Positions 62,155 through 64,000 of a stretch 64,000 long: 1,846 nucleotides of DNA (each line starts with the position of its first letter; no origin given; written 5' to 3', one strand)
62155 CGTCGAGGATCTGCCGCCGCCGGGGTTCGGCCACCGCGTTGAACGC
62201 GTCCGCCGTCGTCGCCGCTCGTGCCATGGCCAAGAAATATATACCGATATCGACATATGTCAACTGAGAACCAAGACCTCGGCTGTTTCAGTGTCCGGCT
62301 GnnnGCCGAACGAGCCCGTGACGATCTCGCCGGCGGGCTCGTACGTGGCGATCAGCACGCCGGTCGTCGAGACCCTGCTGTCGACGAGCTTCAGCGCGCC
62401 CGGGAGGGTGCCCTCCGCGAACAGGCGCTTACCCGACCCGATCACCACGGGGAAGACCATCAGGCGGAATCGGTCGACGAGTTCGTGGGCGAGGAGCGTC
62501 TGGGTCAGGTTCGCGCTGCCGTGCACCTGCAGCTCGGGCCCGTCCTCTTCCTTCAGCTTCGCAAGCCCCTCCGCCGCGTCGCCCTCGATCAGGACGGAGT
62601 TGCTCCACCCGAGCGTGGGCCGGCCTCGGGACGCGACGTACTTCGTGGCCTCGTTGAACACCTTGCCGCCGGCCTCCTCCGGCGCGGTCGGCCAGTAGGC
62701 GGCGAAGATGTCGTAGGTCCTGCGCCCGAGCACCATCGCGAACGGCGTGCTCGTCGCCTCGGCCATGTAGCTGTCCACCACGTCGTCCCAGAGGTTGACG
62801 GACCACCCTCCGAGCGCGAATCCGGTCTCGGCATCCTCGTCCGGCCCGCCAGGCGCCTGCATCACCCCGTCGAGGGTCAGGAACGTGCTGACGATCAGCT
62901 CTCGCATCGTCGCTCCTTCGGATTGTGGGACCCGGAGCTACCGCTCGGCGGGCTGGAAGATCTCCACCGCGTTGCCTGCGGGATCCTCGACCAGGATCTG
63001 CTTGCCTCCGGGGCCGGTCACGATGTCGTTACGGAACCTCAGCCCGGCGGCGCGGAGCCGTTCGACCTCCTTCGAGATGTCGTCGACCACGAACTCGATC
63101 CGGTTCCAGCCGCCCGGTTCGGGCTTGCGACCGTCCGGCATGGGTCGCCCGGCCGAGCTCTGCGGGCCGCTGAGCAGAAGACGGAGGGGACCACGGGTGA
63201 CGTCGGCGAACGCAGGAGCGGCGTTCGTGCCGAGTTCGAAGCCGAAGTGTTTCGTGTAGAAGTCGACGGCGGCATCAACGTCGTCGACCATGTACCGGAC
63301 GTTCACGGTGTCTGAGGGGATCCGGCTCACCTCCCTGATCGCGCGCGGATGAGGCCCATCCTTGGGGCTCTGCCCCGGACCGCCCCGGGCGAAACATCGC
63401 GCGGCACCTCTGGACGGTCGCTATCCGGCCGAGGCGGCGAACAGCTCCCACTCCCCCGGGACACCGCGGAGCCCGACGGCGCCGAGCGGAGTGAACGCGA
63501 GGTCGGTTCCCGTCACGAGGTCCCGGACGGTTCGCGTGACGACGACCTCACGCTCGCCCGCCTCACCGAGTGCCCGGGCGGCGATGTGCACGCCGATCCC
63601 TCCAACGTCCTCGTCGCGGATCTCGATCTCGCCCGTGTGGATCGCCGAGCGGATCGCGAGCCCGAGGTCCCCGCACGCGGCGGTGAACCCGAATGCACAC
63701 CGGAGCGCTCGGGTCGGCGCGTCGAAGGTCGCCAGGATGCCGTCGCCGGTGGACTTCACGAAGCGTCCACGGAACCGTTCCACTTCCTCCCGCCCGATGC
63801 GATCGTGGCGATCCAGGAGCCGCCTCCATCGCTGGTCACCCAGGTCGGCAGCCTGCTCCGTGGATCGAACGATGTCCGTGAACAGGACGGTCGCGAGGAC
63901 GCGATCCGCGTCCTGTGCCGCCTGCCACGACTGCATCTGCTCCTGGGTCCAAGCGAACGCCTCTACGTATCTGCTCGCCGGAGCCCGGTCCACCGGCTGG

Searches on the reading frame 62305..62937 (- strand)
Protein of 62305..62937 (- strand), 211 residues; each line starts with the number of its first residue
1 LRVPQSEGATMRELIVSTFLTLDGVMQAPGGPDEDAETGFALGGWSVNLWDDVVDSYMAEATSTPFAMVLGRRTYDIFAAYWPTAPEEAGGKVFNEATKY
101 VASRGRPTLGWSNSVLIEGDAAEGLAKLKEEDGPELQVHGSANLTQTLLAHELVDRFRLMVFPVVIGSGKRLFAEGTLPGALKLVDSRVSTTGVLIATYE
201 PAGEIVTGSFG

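Call 60: search_protein_families(library=pfam, proteins=[window:62305-62937:-], max_evalue=0.001)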
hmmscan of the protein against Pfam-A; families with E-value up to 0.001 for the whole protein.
window:62305-62937:- (211 aa): 1 family
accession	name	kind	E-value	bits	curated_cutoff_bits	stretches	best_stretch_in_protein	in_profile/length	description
PF01872.23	RibD_C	-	3.2e-21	76.5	24.1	1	14-195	3-196/197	RibD C-terminal domain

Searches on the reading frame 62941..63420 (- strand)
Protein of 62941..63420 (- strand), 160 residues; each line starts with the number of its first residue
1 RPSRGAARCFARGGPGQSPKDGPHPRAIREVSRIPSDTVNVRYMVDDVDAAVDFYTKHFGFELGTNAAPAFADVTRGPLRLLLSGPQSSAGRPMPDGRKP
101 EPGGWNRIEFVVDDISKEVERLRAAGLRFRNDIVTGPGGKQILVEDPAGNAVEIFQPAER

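Call 60: search_protein_families(library=pfam, proteins=[window:62941-63420:-], max_evalue=0.001)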
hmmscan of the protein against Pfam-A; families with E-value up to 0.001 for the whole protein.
window:62941-63420:- (160 aa): 4 families
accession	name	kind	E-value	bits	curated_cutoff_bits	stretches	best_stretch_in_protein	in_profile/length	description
PF00903.31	Glyoxalase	-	5.1e-15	56.4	20.6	1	41-154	5-121/121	Glyoxalase/Bleomycin resistance protein/Dioxygenase superfamily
PF18029.7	Glyoxalase_6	-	4.6e-06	27.7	23.6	1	45-154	6-105/106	Glyoxalase-like domain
PF22677.2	Ble-like_N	-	4.5e-05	23.6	24.5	1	39-74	3-38/41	Bleomycin resistance protein-like N-terminal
PF13669.12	Glyoxalase_4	-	0.0006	20.5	27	0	41-137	3-102/109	Glyoxalase/Bleomycin resistance protein/Dioxygenase superfamily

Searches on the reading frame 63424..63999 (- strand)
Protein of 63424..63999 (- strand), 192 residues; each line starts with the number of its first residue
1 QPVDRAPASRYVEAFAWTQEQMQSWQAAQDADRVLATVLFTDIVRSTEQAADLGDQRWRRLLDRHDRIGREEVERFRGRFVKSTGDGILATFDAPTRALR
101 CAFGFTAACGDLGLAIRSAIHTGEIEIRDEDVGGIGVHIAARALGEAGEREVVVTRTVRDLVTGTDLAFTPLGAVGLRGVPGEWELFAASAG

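Call 60: search_protein_families(library=pfam, proteins=[window:63424-63999:-], max_evalue=0.001)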
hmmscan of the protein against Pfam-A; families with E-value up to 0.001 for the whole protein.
window:63424-63999:- (192 aa): 1 family
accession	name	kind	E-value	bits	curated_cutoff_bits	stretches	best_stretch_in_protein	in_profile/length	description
PF00211.25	Guanylate_cyc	-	6.4e-05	23.1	21.9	0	36-139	9-108/183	Adenylate and Guanylate cyclase catalytic domain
